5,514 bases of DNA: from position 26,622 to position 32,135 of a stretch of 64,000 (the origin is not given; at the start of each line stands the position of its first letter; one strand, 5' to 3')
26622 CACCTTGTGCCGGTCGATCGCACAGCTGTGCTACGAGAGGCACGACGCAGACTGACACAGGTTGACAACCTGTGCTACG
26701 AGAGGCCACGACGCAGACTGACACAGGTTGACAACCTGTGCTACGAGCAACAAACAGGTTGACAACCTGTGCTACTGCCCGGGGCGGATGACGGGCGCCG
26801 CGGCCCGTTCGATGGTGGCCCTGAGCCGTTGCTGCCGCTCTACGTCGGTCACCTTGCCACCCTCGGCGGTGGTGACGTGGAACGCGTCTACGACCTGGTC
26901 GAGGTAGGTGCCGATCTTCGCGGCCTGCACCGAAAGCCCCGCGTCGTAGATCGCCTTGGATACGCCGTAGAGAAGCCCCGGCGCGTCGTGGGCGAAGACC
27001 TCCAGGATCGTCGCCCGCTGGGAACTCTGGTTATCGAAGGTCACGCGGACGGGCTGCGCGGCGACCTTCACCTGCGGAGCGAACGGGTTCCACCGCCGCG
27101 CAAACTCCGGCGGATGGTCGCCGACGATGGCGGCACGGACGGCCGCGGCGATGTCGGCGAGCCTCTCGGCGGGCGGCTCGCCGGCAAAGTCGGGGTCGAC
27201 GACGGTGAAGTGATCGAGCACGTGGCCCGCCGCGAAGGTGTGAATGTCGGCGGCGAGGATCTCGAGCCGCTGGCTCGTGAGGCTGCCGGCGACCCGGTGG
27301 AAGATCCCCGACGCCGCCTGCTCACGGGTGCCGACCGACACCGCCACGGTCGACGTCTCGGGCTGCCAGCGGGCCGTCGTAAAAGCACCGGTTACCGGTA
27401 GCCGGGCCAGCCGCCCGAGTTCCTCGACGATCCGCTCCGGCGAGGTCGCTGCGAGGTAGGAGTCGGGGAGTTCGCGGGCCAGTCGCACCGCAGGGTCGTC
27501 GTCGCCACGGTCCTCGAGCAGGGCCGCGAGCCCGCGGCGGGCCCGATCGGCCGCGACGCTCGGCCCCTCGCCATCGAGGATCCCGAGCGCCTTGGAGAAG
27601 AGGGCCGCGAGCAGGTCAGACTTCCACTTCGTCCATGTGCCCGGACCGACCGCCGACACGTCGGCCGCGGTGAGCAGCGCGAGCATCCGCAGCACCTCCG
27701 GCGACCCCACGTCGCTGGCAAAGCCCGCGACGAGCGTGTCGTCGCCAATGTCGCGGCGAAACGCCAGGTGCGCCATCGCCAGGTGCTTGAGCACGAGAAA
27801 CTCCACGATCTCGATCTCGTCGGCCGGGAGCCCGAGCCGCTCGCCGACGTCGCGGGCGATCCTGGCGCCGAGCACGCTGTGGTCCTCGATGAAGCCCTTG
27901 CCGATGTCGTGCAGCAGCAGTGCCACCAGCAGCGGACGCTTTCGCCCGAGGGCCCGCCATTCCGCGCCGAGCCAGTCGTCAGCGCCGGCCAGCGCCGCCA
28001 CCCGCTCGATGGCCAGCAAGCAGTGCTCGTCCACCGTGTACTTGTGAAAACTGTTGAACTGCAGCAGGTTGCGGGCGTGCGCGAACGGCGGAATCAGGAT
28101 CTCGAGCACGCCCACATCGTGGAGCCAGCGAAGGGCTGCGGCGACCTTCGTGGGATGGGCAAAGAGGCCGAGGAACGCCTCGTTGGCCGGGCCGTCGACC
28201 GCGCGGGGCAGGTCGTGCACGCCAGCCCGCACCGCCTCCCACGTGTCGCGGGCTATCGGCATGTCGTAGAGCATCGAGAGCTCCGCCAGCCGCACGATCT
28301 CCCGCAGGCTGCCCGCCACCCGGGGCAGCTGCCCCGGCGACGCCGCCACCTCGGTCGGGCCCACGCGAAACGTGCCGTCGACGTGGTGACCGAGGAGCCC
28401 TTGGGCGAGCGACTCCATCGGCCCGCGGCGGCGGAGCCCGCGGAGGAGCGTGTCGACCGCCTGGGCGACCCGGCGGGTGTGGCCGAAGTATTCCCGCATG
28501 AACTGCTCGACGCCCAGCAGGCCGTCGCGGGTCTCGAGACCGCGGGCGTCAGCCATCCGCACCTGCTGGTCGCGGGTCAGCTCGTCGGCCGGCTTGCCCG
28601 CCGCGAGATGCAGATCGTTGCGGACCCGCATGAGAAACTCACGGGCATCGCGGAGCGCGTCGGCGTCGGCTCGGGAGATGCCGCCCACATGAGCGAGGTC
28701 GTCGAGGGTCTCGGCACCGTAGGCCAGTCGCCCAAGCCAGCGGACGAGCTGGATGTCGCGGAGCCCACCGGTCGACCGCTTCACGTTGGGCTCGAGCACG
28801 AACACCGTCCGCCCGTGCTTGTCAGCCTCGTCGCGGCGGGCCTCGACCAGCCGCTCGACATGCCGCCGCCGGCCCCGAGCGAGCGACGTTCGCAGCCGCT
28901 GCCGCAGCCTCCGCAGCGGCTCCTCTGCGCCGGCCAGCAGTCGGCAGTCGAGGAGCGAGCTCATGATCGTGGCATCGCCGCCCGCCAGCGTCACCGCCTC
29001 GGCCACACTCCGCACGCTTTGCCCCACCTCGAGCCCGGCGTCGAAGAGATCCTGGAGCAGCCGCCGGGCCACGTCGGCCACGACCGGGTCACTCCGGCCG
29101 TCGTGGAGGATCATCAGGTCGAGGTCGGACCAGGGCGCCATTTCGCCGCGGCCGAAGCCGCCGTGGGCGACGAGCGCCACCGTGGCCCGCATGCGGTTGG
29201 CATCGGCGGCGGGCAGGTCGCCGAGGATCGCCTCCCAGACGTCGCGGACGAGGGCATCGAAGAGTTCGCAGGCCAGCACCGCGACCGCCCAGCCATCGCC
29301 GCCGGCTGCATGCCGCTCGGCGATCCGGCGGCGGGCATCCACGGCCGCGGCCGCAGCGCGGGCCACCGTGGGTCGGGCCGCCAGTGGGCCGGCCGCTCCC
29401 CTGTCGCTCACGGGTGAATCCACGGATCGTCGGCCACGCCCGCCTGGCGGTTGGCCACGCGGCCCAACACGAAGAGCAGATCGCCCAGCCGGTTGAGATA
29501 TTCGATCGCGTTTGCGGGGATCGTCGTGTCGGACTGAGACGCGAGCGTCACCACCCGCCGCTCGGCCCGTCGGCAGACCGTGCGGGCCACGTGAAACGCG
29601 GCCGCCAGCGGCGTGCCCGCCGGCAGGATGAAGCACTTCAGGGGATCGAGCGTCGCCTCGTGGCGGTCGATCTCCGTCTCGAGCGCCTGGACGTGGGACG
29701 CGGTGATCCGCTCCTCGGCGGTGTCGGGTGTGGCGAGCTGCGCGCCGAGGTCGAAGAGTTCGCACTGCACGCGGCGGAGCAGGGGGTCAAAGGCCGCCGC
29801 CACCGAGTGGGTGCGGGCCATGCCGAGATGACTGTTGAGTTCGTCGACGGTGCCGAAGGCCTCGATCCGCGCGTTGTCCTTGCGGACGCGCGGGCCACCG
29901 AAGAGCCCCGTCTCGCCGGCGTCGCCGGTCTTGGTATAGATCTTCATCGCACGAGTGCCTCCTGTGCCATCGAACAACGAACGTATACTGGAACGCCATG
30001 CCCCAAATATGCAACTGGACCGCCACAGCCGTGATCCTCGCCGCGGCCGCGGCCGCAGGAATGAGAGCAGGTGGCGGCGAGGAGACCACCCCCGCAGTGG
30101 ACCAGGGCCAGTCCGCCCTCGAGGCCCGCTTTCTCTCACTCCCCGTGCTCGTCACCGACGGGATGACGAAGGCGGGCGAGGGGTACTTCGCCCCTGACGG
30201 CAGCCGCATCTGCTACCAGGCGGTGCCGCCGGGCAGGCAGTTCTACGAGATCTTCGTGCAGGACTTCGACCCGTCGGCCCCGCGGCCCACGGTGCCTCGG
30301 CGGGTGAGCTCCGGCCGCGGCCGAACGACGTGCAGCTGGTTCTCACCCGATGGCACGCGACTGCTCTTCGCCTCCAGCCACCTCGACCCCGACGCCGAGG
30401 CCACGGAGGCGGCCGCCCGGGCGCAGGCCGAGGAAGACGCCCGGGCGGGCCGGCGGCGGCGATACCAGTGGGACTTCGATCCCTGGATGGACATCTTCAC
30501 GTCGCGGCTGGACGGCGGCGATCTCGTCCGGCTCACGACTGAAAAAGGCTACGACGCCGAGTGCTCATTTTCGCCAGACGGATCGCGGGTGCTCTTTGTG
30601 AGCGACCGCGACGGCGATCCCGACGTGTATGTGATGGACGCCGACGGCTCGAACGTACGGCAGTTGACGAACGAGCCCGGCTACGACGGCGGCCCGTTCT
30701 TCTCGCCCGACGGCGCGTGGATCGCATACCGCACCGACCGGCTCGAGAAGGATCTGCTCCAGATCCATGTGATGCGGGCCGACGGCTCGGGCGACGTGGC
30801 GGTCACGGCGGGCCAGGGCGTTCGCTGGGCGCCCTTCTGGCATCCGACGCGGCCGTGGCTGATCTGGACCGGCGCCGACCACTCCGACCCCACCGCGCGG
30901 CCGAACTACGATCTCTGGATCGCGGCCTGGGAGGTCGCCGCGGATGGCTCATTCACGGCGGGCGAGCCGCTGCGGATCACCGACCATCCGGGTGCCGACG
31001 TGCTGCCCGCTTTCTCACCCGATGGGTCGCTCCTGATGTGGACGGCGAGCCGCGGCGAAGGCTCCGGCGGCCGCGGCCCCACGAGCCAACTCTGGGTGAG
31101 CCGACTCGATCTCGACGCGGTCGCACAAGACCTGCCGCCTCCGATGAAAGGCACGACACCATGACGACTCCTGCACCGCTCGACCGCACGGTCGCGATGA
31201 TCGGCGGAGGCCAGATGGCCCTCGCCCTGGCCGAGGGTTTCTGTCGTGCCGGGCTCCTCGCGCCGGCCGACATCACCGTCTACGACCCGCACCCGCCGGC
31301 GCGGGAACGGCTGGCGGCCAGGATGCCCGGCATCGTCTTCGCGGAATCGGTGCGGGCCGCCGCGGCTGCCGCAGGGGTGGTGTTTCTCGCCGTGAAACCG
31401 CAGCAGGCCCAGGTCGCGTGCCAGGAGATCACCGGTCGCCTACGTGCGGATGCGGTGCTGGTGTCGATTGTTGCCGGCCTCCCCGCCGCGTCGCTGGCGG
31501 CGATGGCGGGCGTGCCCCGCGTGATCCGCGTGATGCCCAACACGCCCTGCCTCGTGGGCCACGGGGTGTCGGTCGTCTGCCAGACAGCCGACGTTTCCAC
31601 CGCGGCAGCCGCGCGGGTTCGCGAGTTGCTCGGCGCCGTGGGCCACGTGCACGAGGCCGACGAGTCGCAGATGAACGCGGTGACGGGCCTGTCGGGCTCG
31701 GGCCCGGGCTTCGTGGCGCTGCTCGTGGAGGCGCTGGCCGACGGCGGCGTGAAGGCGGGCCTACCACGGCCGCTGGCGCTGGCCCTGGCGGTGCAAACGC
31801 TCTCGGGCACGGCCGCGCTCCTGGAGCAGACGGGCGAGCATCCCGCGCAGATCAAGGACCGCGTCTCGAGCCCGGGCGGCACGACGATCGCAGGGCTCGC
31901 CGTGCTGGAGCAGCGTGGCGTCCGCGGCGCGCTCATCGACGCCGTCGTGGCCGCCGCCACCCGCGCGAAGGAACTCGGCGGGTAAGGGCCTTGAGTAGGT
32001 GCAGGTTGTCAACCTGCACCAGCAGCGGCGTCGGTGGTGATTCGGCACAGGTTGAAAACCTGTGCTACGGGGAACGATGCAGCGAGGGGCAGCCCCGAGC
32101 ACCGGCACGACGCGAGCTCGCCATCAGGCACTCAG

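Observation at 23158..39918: Dispersed palindromic hairpin family restricted to convergent gene junctions, with compensatory stem changes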

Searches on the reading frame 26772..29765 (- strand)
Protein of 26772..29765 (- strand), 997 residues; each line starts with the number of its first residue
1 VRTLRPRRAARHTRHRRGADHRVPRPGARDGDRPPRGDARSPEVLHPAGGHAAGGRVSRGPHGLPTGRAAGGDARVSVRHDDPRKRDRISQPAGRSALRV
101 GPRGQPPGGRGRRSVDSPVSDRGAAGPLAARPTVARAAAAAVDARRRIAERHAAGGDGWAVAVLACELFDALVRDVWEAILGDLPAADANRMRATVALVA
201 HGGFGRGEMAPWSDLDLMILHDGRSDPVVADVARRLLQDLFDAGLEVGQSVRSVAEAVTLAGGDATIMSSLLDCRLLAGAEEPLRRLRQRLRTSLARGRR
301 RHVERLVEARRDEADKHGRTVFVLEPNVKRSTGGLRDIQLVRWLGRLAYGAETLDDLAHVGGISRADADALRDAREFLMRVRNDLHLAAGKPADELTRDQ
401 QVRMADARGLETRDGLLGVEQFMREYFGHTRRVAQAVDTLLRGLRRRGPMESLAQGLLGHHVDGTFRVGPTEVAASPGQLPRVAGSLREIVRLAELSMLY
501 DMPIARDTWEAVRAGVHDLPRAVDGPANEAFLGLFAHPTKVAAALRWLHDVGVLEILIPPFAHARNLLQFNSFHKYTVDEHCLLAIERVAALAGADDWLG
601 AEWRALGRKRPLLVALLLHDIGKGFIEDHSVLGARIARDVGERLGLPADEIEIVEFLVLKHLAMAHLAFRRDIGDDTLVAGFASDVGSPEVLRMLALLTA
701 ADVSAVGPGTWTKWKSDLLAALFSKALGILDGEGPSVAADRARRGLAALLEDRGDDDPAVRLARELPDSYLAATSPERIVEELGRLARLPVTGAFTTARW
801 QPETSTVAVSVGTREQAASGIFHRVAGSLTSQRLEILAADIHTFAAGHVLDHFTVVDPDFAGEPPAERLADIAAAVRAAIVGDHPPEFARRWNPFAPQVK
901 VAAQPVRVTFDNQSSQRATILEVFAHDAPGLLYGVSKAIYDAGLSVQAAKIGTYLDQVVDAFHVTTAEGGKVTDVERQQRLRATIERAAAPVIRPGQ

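Call 10: search_protein_families(library=pfam, proteins=[window:26772-29765:-], max_evalue=0.01)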
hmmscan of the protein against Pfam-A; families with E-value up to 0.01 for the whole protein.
window:26772-29765:- (997 aa): 7 families
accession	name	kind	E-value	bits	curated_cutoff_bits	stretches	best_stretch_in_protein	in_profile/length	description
PF08335.16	GlnD_UR_UTase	-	3.3e-36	124.8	21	1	303-440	3-140/141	GlnD PII-uridylyltransferase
PF01966.28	HD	-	3e-08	34.4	22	1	580-666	3-90/116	HD domain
PF24931.1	ACT_ACR9_3rd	-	2.4e-06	27.9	27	1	908-987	2-82/98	ACR9-like, ACT-like domain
PF01842.31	ACT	-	2.7e-05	24.3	27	1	919-964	1-48/66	ACT domain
PF03445.19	DUF294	-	0.00014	22.2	21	1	155-246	14-104/138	Putative nucleotidyltransferase DUF294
PF03710.21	GlnE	-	0.00057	19.8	24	1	163-259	95-189/252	Glutamate-ammonia ligase adenylyltransferase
PF01909.29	NTP_transf_2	-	0.0008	20.2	21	1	196-226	15-45/93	Nucleotidyltransferase domain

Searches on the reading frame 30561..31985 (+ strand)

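Call 10: search_protein_families(library=pfam, proteins=[window:30561-31985:+], max_evalue=0.01)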
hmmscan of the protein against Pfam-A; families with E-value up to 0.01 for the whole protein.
window:30561-31985:+ (474 aa): 3 families
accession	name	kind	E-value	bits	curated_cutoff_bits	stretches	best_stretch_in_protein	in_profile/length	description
PF14748.11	P5CR_dimer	-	9.8e-41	138.7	25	1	368-472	1-105/105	Pyrroline-5-carboxylate reductase dimerisation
PF03807.23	F420_oxidored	-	1.5e-14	54.8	21.6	1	210-306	1-94/94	NADP oxidoreductase coenzyme F420-dependent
PF03446.21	NAD_binding_2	-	0.00024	21.6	21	1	210-301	1-90/161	NAD binding domain of 6-phosphogluconate dehydrogenase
